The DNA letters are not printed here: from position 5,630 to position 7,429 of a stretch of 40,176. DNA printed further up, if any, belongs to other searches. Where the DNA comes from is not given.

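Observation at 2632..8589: Translationally coupled envelope operon: DUF4105 (Lnb-like) > Lnt-like > DUF2334 > PHP::GT4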

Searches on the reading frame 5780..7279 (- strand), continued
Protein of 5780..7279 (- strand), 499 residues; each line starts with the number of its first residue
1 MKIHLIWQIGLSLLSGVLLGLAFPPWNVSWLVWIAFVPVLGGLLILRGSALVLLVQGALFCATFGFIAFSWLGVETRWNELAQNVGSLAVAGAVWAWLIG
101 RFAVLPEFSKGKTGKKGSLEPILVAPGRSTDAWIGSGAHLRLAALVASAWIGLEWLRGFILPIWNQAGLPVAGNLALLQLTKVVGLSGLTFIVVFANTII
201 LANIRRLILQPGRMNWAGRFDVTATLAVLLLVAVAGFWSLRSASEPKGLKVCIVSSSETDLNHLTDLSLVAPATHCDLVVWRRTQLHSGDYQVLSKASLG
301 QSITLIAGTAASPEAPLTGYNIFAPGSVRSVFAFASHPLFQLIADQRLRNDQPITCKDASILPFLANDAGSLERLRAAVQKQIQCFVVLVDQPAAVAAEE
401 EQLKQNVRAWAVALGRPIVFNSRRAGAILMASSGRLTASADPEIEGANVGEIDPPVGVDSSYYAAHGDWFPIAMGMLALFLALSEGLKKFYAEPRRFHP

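Call 35: search_solved_structures(query=L034:9995-11593:+, max_evalue=0.001, show_alignments=1)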
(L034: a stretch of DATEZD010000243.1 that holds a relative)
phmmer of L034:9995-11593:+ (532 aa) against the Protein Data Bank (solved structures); distinct sequences matched with E-value up to 0.001: 10.
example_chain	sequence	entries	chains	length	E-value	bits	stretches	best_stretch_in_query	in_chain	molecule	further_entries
8q2p_A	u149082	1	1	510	1.7e-31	112.8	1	11-491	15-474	Apolipoprotein N-acyltransferase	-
6q3a_A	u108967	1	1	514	1.8e-31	112.7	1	11-491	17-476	Apolipoprotein N-acyltransferase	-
5vrg_A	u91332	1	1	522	1.8e-31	112.7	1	11-491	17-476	Apolipoprotein N-acyltransferase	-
6nwr_A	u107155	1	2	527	1.9e-31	112.7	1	11-491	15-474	Apolipoprotein N-acyltransferase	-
5n6h_A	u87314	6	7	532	2.1e-31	112.6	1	11-491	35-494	Apolipoprotein N-acyltransferase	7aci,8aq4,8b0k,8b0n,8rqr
5xhq_A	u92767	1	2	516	1.5e-30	109.7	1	11-491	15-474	Apolipoprotein N-acyltransferase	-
5n6l_A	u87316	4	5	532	4.4e-30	108.2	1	11-491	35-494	Apolipoprotein N-acyltransferase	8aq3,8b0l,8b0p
5vrh_A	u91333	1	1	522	5e-30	108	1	11-491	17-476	Apolipoprotein N-acyltransferase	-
8b0m_A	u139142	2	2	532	5.6e-30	107.8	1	11-491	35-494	Apolipoprotein N-acyltransferase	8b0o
5n6m_A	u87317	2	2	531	1.1e-28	103.6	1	8-508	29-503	Apolipoprotein N-acyltransferase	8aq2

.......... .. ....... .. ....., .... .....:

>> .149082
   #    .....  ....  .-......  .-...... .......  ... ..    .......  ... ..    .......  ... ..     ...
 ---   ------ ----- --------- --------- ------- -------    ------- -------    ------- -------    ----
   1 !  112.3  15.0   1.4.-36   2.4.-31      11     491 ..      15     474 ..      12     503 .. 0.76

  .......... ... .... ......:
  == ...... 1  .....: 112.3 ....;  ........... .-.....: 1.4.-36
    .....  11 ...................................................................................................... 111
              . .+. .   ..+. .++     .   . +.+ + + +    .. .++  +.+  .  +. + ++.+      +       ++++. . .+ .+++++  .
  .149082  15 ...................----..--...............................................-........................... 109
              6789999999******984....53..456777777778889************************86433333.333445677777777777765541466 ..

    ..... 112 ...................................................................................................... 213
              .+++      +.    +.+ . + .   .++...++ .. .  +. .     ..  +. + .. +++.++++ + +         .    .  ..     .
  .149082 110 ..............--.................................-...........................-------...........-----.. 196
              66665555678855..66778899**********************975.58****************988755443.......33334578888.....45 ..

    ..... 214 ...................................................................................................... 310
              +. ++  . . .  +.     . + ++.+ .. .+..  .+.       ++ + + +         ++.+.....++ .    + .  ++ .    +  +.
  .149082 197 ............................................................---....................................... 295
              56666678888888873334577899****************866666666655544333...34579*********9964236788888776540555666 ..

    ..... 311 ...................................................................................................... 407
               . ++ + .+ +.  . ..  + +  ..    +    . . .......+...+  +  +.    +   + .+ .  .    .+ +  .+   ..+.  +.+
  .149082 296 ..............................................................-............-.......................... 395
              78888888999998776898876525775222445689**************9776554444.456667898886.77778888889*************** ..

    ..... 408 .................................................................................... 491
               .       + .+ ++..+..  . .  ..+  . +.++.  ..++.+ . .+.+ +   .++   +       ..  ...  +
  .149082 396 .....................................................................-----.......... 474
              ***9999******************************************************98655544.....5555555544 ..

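Call 40: search_protein_families(library=pfam, proteins=[L036:5003-7573:-, L036:9182-9826:+, L036:12754-13272:+, L036:12900-13973:-, L036:14279-15649:-, L034:3700-4338:-, L034:4351-5304:-, L034:5351-6568:-, L034:6696-7661:+, L034:11689-12777:+], max_evalue=0.001)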
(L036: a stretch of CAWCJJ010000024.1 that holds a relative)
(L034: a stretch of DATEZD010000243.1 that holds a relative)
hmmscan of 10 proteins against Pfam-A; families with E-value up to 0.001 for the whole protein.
L036:5003-7573:- (856 aa): 2 families
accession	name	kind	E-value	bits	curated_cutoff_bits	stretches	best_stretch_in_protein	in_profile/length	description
PF00912.28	Transgly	-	1.9e-62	210.3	27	1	69-244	2-177/178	Transglycosylase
PF00905.27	Transpeptidase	-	2.8e-24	86.3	22.1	1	364-637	1-298/299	Penicillin binding protein transpeptidase domain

L036:9182-9826:+ (214 aa): 0 families

L036:12754-13272:+ (172 aa): 0 families

L036:12900-13973:- (357 aa): 1 family
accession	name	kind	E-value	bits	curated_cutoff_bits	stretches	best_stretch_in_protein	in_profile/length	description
PF22612.2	GH113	-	1.9e-13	50.8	27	1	215-335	167-276/289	Glycoside Hydrolase Family 113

L036:14279-15649:- (456 aa): 1 family
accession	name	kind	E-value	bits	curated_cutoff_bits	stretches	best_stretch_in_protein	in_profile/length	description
PF01578.25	Cytochrom_C_asm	-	4.4e-05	23.6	29.9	1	319-404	2-89/212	Cytochrome C assembly protein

L034:3700-4338:- (212 aa): 0 families

L034:4351-5304:- (317 aa): 1 family
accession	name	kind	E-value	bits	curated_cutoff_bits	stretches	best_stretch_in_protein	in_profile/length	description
PF00291.31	PALP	-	1.1e-80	271.5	35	1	16-303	2-295/295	Pyridoxal-phosphate dependent enzyme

L034:5351-6568:- (405 aa): 11 families
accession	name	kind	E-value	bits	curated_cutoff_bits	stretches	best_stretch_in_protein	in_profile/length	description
PF01494.25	FAD_binding_3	-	2.5e-57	195.1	22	1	7-323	2-323/349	FAD binding domain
PF00890.30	FAD_binding_2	-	6.9e-09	35.8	20.4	1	10-40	3-33/414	FAD binding domain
PF13450.12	NAD_binding_8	-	2.2e-07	31.5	21.9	1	11-40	1-30/68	NAD(P)-binding Rossmann-like domain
PF01266.30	DAO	-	2.2e-06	27.9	27.9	1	9-42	2-35/353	FAD dependent oxidoreductase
PF12831.13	FAD_oxidored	-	3e-06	27.2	27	0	10-38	3-31/416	FAD dependent oxidoreductase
PF03486.20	HI0933_like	-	3.2e-06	27.2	50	1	8-45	2-39/244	HI0933-like protein Rossmann domain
PF04820.20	Trp_halogenase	-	2.3e-05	23.9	21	1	9-72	2-69/458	Tryptophan halogenase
PF01946.23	Thi4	-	6.3e-05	22.8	26.2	1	5-39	16-51/235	Thi4 family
PF13738.12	Pyr_redox_3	-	0.00019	21.3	30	1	10-39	1-31/305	Pyridine nucleotide-disulphide oxidoreductase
PF07992.20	Pyr_redox_2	-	0.00058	19.8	26.1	0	8-53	2-43/291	Pyridine nucleotide-disulphide oxidoreductase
PF01134.28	GIDA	-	0.00071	19.2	22.1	0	9-149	2-135/391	Glucose inhibited division protein A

L034:6696-7661:+ (321 aa): 2 families
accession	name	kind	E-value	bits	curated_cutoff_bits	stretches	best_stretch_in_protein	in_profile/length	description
PF02423.21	OCD_Mu_crystall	-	5.6e-84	282.2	24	1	6-318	4-310/314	Ornithine cyclodeaminase/mu-crystallin family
PF01488.26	Shikimate_DH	-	0.00043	20.8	24.3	0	124-228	5-97/138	Shikimate / quinate 5-dehydrogenase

L034:11689-12777:+ (362 aa): 2 families
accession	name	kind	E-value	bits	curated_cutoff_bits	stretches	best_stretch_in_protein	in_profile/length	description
PF07075.17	NamZ_N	-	1.5e-79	266.6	26.9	1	23-227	1-202/203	Exo-beta-N-acetylmuramidase NamZ, N-terminal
PF20732.2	NamZ_C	-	9.1e-45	153.6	25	1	232-353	2-114/152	Exo-beta-N-acetylmuramidase NamZ, C-terminal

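Call 58: predict_structure(alignment_id=A4)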
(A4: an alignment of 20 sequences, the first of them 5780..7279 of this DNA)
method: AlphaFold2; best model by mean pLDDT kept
length: 499 residues; sequences in the alignment: 20
mean_pLDDT: 56.3   pTM: 0.46
mean pLDDT of the five models: 56.3, 55.5, 52.0, 50.1, 48.6
residues with pLDDT >= 90: 0; 70-90: 148; 50-70: 123; < 50: 228
segments of 3 or more residues with pLDDT < 50: 23-25, 105-199, 205-211, 216-246, 334-372, 456-499
pLDDT, mean of each block of 10 residues (from residue 1): 74 73 51 60 65 80 71 64 71 66 50 45 37 41 44 40 33 31 35 47 49 44 45 42 51 84 81 83 77 68 80 73 67 44 27 34 37 53 71 55 65 69 81 75 81 54 33 40 40 40
secondary structure, 60 per line:
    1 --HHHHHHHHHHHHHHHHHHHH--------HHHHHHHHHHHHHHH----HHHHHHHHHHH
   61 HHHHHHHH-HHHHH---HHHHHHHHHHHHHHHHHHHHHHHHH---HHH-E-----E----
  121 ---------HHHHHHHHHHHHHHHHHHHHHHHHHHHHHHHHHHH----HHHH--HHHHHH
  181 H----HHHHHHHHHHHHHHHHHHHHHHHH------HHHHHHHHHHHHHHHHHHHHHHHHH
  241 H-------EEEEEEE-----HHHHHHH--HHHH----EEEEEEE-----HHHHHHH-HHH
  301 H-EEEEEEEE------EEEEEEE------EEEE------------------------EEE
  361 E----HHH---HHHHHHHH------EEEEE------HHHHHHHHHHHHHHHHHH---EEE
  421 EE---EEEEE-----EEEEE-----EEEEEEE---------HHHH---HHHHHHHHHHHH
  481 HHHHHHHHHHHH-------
elements in order: H3-22 H31-45 H50-68 H70-74 H78-102 H130-164 H169-172 H175-181 H186-209 H216-241 E249-255 H261-267 H270-273 E278-284 H290-296 H298-301 E303-310 E317-323 E330-333 E358-361 H372-379 E386-390 H397-414 E418-422 E426-430 E436-440 E446-452 H462-465 H469-492

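Call 61: fold_search(model_id=the predicted structure, library=pdb)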
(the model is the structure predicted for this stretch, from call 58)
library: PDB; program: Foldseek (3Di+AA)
matches with E <= 10: 407; with E <= 0.001: 61
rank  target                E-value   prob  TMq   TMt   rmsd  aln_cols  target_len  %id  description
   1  6nwr_A                1.2e-11  1.00  0.45  0.46  11.5       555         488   16  Thioester acyl-intermediate of Apolipoprotein N-acyltransferase (Lnt) (released 2020-01-29)
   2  5vrg                  1.8e-11  1.00  0.40  0.40  12.2       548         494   17  Structural insights into lipoprotein N-acylation by Escherichia coli apolipoprotein N-acyltransferase (released 2017-07-12)
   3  8aq2                  1.9e-11  1.00  0.47  0.45  11.9       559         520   16  In meso structure of the membrane integral lipoprotein N-acyltransferase Lnt from P. aeruginosa covalently linked with T (released 2023-07-12)
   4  6nwr_B                2.4e-11  1.00  0.41  0.41  12.8       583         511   17  Thioester acyl-intermediate of Apolipoprotein N-acyltransferase (Lnt) (released 2020-01-29)
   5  8b0l                  2.6e-11  1.00  0.44  0.43  11.3       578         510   15  Cryo-EM structure of apolipoprotein N-acyltransferase Lnt from E. coli in complex with PE (released 2023-07-12)
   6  5xhq_B                4.2e-11  1.00  0.45  0.45  11.4       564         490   16  Apolipoprotein N-acyl Transferase (released 2017-07-26)
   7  5n6l_B                4.9e-11  1.00  0.47  0.47  10.9       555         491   15  Structure of the membrane integral lipoprotein N-acyltransferase Lnt C387A mutant from E. coli (released 2017-07-12)
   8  5n6m                  5.1e-11  1.00  0.49  0.50  11.4       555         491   18  Structure of the membrane integral lipoprotein N-acyltransferase Lnt from P. aeruginosa (released 2017-07-12)
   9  8b0n                  5.4e-11  1.00  0.40  0.39  12.1       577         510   18  Cryo-EM structure of apolipoprotein N-acyltransferase Lnt from E. coli in complex with Lyso-PE (released 2023-07-12)
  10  8aq3                  5.9e-11  1.00  0.41  0.40  11.8       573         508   16  In surfo structure of the membrane integral lipoprotein N-acyltransferase Lnt from E. coli in complex with PE (released 2023-07-12)
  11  7aci                  6.2e-11  1.00  0.42  0.41  12.4       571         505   15  In meso structure of apolipoprotein N-acyltransferase, Lnt, from Escherichia coli in 9.8 monoacylglycerol (released 2020-12-16)
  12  8q2p                  9.6e-11  1.00  0.42  0.42  13.2       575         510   16  Structure of the membrane integral lipoprotein N-acyltransferase Lnt from E. coli by using Se-MAG for the the lipid cubi (released 2024-05-15)
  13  8rqr                  1.0e-10  1.00  0.41  0.41  13.3       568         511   17  In meso structure of apolipoprotein N-acyltransferase, Lnt, from Escherichia coli in 7.10 monoacylglycerol (released 2024-04-03)
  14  5n6h_A                1.2e-10  1.00  0.43  0.43  13.7       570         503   15  Structure of the membrane integral lipoprotein N-acyltransferase Lnt from E. coli (released 2017-07-12)
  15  5n6l_A                1.2e-10  1.00  0.42  0.41  13.3       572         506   17  Structure of the membrane integral lipoprotein N-acyltransferase Lnt C387A mutant from E. coli (released 2017-07-12)
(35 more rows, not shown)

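Call 63: search_protein_families(library=pfam, proteins=[L034:1179-2450:+], max_evalue=1)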
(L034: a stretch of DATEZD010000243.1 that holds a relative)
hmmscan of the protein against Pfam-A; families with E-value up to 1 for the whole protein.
L034:1179-2450:+ (424 aa): 1 family
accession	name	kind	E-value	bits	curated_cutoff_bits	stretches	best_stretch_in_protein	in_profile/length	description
PF02811.25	PHP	-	0.0027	18.5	26.4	1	4-61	1-46/164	PHP domain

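Call 86: search_protein_families(library=pfam, proteins=[L028:12151-13005:-, L028:13025-14032:-, L028:14036-14926:-], max_evalue=0.001)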
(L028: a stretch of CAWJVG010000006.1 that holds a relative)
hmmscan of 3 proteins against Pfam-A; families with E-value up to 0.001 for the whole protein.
L028:12151-13005:- (285 aa): 1 family
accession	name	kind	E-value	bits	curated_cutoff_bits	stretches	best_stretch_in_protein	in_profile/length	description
PF04116.19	FA_hydroxylase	-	1.2e-28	100.6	31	1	84-221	1-132/132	Fatty acid hydroxylase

L028:13025-14032:- (336 aa): 3 families
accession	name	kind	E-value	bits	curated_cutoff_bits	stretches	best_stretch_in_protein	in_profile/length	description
PF12345.13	DUF3641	-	1e-55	187.8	24.9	1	200-334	1-134/134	Protein of unknown function (DUF3641)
PF04055.27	Radical_SAM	-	2.2e-09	38.2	29.5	1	44-112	2-73/166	Radical SAM superfamily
PF13353.11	Fer4_12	-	0.00018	22.2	22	1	48-113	14-82/137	4Fe-4S single cluster domain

L028:14036-14926:- (297 aa): 1 family
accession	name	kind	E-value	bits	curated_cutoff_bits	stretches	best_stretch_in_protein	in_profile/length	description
PF00535.33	Glycos_transf_2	-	6.3e-06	26.7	23.3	1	95-169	50-125/168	Glycosyl transferase family 2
